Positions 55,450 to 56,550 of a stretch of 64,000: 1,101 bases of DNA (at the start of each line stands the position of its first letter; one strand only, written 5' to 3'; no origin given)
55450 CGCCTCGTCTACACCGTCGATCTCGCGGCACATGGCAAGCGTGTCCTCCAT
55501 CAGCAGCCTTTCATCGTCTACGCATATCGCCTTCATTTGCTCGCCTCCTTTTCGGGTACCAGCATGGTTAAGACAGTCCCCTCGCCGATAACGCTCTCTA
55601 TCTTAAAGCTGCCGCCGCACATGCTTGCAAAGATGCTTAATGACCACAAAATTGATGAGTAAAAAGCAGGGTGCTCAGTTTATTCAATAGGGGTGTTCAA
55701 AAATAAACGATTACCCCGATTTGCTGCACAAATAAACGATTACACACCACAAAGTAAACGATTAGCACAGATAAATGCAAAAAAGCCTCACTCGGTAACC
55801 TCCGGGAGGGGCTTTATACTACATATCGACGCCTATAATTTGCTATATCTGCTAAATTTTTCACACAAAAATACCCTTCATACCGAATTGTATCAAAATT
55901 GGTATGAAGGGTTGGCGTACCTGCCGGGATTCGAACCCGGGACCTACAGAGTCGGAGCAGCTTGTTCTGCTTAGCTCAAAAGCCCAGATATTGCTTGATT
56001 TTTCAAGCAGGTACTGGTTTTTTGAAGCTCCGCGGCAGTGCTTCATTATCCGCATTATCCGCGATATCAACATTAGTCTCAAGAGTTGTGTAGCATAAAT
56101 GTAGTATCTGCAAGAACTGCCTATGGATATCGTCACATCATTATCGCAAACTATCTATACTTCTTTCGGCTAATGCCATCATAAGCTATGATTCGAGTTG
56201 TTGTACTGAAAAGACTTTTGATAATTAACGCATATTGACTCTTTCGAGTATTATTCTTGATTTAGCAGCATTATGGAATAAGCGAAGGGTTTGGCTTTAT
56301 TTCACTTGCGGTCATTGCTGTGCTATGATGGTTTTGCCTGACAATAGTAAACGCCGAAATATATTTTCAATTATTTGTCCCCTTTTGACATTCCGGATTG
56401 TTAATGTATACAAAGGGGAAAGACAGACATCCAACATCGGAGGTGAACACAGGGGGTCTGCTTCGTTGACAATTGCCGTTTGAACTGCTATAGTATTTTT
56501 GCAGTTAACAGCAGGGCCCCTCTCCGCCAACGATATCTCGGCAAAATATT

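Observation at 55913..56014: tRNA-Arg(CCG)-derived element with intact 3' half, closed 8-bp acceptor stem, own promoter and terminator, but no D arm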

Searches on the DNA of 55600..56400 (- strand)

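Call 4: search_rna_families(source=window, start=55800, end=56150, threshold=evalue, max_evalue=10, show_alignments=5)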
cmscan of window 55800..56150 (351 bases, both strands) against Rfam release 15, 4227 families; matches with E-value up to 10: 11.
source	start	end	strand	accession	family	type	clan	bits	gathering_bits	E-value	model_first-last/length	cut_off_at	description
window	56000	56027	+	RF01334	CRISPR-DR21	Gene; CRISPR;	-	20.8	48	0.33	1-37/37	no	CRISPR RNA direct repeat element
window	55917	55953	-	RF01684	mascRNA-menRNA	Gene;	-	18.7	42.5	0.26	1-56/56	no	MALAT1-associated small cytoplasmic RNA/MEN beta RNA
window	55873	55912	+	RF04211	MIR5185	Gene; miRNA;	-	17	101.7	1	38-78/111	no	MIR5185 microRNA precursor family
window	55865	55986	-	RF02435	SpF41_sRNA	Gene; sRNA;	-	16.2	52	5.7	1-105/105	no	Streptococcus sRNA SpF41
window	56009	56057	-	RF04033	mir-8512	Gene; miRNA;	-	15.7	90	1.3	1-61/61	no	mir-8512 microRNA precursor family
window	56018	56076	-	RF00673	mir-217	Gene; miRNA;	-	15.6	70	5.2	1-93/93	no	mir-217 microRNA precursor family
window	55989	56057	+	RF00751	mir-12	Gene; miRNA;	-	15.3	55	2.7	1-74/74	no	mir-12 microRNA precursor family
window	55862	55970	-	RF02553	YrlA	Gene; sRNA;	-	14.6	69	2.9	1-114/114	no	Y RNA-like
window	55926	55938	+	RF04351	Plastid-psbl-rps4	Cis-reg;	-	13.5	68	4.8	11-23/53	no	Plastid-psbl-rps4 3UTR RNA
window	55952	56027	+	RF02147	MEG8_3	Gene; lncRNA;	-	12.1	40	1.2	1-66/66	no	Maternally expressed 8 exon 3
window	55924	55941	-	RF00023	tmRNA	Gene;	CL00001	11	47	0.015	346-363/374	no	transfer-messenger RNA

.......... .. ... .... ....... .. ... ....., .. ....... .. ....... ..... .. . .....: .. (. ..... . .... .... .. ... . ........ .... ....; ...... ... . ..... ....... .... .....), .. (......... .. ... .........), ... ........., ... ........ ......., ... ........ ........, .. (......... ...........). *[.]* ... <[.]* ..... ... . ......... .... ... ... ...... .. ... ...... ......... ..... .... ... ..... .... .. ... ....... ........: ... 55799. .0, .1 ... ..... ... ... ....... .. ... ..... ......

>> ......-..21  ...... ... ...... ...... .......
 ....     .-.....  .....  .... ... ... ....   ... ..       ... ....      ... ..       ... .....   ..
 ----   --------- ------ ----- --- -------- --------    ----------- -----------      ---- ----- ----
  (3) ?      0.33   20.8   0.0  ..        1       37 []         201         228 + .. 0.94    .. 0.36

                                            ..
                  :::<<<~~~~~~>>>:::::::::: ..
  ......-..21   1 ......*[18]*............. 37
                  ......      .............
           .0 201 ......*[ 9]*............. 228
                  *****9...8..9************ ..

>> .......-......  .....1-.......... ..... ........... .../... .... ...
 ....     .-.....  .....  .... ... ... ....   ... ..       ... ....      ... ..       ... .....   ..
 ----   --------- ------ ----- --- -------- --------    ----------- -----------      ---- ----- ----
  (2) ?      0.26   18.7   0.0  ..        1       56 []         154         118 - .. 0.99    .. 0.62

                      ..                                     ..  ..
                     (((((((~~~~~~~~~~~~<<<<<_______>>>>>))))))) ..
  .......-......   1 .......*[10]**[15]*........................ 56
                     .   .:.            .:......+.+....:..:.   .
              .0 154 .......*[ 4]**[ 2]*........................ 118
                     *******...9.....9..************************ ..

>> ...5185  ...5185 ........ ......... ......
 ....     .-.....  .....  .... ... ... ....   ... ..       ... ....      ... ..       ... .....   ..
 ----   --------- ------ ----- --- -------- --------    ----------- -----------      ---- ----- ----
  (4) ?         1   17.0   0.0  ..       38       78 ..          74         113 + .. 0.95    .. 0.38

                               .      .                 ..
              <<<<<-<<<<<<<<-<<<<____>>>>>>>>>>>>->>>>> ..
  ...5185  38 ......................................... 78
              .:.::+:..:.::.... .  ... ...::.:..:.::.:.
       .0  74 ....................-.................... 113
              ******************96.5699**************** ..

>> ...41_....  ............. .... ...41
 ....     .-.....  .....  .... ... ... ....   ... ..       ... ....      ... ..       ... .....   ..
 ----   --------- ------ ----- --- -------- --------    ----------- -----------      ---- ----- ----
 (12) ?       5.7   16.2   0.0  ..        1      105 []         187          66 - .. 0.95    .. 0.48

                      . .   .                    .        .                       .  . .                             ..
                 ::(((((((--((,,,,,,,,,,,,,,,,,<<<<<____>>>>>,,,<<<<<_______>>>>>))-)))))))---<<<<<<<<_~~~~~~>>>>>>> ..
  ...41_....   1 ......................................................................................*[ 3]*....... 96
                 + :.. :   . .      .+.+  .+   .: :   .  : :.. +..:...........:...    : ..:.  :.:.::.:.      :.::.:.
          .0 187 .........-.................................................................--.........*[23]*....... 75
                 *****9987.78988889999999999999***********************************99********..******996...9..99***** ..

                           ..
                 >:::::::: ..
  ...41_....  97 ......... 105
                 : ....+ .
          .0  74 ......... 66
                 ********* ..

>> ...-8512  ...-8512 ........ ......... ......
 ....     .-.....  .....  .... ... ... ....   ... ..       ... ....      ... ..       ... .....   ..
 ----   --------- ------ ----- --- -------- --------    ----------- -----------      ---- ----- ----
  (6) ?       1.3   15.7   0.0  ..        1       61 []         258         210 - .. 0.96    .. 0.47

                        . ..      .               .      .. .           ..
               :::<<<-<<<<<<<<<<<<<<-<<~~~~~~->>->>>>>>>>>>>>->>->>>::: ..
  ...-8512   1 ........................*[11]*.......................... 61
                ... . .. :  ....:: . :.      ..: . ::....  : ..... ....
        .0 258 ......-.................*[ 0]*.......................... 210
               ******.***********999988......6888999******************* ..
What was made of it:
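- On tmRNA: The Rfam tmRNA hit is 11 bits against 47 and covers the T arm only (call 4).
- On YrlA / Y RNA-like tRNA mimics: 14.6 bits against a gathering score of 69 (call 4).
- Closest known: tRNA-like RNAs that keep an acceptor/T-arm mimic. Different: Rfam scores are far below threshold: tmRNA 11 against 47 bits, YrlA 14.6 against 69, mascRNA 18.7 against 42.5 (call 4).
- No Rfam family comes near threshold (call 4).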

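Call 7: search_dna_similar(query=window:55600-56400:-, collection=ecoli_genomes, mode=near, max_rows=15)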
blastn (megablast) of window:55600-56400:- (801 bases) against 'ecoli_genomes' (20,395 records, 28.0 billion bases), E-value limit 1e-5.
No match.

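Call 8: search_dna_similar(query=window:55600-56400:-, collection=phages, mode=distant, max_rows=15)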
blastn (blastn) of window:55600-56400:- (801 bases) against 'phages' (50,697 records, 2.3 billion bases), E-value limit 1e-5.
No match.

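Call 9: search_dna_similar(query=window:55600-56400:-, collection=plasmids, mode=distant, max_rows=15)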
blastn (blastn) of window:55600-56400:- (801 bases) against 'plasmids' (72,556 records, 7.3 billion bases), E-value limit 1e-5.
No match.
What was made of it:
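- Tried and rejected: BLAST of 801 nt around the element against E. coli genomes, phages and plasmids found no match (calls 7-9).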

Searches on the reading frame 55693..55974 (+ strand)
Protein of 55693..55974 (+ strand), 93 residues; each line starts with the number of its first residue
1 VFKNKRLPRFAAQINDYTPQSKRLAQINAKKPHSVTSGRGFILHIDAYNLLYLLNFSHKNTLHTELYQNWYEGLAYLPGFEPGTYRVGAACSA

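Call 68: search_protein_families(library=pfam, proteins=[window:55693-55974:+], max_evalue=0.1)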
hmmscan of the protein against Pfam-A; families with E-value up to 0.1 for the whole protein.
window:55693-55974:+ (93 aa): 0 families
